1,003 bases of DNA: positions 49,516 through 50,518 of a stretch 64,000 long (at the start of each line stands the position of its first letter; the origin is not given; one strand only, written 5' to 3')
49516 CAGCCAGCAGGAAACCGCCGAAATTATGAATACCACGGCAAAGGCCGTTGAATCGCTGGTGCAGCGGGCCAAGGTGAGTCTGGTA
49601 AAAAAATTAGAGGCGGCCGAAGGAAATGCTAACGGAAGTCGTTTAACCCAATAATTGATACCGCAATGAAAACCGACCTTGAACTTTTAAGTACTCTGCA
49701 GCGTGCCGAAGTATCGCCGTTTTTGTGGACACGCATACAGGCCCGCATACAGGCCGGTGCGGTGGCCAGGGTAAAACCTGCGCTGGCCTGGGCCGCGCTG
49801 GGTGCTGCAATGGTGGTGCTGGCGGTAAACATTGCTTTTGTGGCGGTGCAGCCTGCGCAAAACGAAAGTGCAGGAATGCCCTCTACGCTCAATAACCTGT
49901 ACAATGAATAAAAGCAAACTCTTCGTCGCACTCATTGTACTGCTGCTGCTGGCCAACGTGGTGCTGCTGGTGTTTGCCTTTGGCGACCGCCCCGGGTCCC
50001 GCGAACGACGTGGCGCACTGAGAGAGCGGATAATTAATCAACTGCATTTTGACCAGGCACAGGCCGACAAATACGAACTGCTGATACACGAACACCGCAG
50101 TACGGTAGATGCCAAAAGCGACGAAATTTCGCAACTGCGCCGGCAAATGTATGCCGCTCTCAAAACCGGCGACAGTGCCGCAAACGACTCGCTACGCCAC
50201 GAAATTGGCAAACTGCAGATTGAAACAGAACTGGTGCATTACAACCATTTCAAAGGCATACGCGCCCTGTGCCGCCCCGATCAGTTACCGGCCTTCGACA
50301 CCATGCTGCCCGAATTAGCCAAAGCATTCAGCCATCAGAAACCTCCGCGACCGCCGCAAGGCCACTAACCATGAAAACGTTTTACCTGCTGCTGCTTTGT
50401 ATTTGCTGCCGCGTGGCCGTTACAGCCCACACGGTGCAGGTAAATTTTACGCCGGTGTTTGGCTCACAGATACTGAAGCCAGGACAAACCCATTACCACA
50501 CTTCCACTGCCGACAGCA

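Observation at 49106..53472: ECF-Spy-MbnP-MbnH-YHYH(T9SS): candidate methanobactin-independent copper/envelope system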

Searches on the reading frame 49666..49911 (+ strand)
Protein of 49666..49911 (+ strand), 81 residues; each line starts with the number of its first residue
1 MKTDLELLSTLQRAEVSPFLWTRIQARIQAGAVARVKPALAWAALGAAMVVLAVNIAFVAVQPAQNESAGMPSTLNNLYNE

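Call 3: search_protein_families(library=pfam, proteins=[window:49666-49911:+], max_evalue=0.01)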
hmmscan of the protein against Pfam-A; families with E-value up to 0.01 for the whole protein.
window:49666-49911:+ (81 aa): 0 families

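Call 4: search_protein_families(library=ncbifam, proteins=[window:49666-49911:+], max_evalue=0.01)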
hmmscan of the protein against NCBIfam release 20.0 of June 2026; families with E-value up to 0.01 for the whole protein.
window:49666-49911:+ (81 aa): 2 families
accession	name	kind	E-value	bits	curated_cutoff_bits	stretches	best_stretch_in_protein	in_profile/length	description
NF052375.1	antisigma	equivalog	5.9e-05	23.2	100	1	6-66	41-109/217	anti-sigma factor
NF041525.1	HrpD5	equivalog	0.00096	18.7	300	1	4-75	91-159/314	HrpD5 family protein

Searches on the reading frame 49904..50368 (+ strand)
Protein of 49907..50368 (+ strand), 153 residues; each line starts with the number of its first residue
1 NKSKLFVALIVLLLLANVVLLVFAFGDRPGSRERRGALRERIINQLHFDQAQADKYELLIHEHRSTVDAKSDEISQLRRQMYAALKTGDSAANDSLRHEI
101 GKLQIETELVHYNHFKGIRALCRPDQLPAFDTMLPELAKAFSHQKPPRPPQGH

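Call 3: search_protein_families(library=pfam, proteins=[window:49907-50368:+], max_evalue=0.01)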
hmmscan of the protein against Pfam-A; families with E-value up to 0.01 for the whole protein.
window:49907-50368:+ (153 aa): 1 family
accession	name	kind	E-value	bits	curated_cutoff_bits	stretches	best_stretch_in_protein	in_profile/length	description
PF13801.11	Metal_resist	-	1.3e-06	29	29.2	1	7-126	3-122/125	Heavy-metal resistance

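Call 4: search_protein_families(library=ncbifam, proteins=[window:49907-50368:+], max_evalue=0.01)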
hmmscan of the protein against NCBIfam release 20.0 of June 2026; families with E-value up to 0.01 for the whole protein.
window:49907-50368:+ (153 aa): 0 families

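Call 70: search_solved_structures(query=A5, max_evalue=10, show_alignments=3)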
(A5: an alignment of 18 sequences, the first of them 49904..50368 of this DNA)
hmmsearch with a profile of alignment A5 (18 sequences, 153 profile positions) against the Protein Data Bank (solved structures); distinct sequences matched with E-value up to 10: 12.
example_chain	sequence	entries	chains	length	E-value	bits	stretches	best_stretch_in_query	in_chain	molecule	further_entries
3oeo_A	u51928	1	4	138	0.0026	20.7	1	32-134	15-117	Spheroplast protein Y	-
5ihf_A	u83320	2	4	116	0.0063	19.5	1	40-133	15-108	VirG-like protein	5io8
9dm3_A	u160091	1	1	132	0.068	16.2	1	38-112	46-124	naphthalenediimide binding protein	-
3uo3_A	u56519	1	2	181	0.11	15.5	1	54-109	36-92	J-type co-chaperone JAC1, mitochondrial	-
3egq_A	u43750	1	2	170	0.13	15.3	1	91-140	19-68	TetR family Transcriptional regulator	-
3uo2_A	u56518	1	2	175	0.15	15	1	54-109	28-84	J-type co-chaperone JAC1, mitochondrial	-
5wnw_A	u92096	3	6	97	0.41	13.6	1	46-134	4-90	Periplasmic chaperone Spy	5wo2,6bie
3o39_A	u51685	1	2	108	0.85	12.6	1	45-134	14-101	Periplasmic protein related to spheroblast formation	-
9n69_A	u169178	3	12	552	1.5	11.8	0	43-105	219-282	AAA family ATPase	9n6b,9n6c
2nxu_A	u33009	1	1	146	1.5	11.8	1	62-102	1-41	Translation initiation factor 2 beta subunit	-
6lmh_A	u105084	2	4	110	6.6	9.7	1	64-120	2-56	pA104R | A104R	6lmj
4fye_A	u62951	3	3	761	7.9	9.4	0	47-135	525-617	SidF, inhibitor of growth family, member 3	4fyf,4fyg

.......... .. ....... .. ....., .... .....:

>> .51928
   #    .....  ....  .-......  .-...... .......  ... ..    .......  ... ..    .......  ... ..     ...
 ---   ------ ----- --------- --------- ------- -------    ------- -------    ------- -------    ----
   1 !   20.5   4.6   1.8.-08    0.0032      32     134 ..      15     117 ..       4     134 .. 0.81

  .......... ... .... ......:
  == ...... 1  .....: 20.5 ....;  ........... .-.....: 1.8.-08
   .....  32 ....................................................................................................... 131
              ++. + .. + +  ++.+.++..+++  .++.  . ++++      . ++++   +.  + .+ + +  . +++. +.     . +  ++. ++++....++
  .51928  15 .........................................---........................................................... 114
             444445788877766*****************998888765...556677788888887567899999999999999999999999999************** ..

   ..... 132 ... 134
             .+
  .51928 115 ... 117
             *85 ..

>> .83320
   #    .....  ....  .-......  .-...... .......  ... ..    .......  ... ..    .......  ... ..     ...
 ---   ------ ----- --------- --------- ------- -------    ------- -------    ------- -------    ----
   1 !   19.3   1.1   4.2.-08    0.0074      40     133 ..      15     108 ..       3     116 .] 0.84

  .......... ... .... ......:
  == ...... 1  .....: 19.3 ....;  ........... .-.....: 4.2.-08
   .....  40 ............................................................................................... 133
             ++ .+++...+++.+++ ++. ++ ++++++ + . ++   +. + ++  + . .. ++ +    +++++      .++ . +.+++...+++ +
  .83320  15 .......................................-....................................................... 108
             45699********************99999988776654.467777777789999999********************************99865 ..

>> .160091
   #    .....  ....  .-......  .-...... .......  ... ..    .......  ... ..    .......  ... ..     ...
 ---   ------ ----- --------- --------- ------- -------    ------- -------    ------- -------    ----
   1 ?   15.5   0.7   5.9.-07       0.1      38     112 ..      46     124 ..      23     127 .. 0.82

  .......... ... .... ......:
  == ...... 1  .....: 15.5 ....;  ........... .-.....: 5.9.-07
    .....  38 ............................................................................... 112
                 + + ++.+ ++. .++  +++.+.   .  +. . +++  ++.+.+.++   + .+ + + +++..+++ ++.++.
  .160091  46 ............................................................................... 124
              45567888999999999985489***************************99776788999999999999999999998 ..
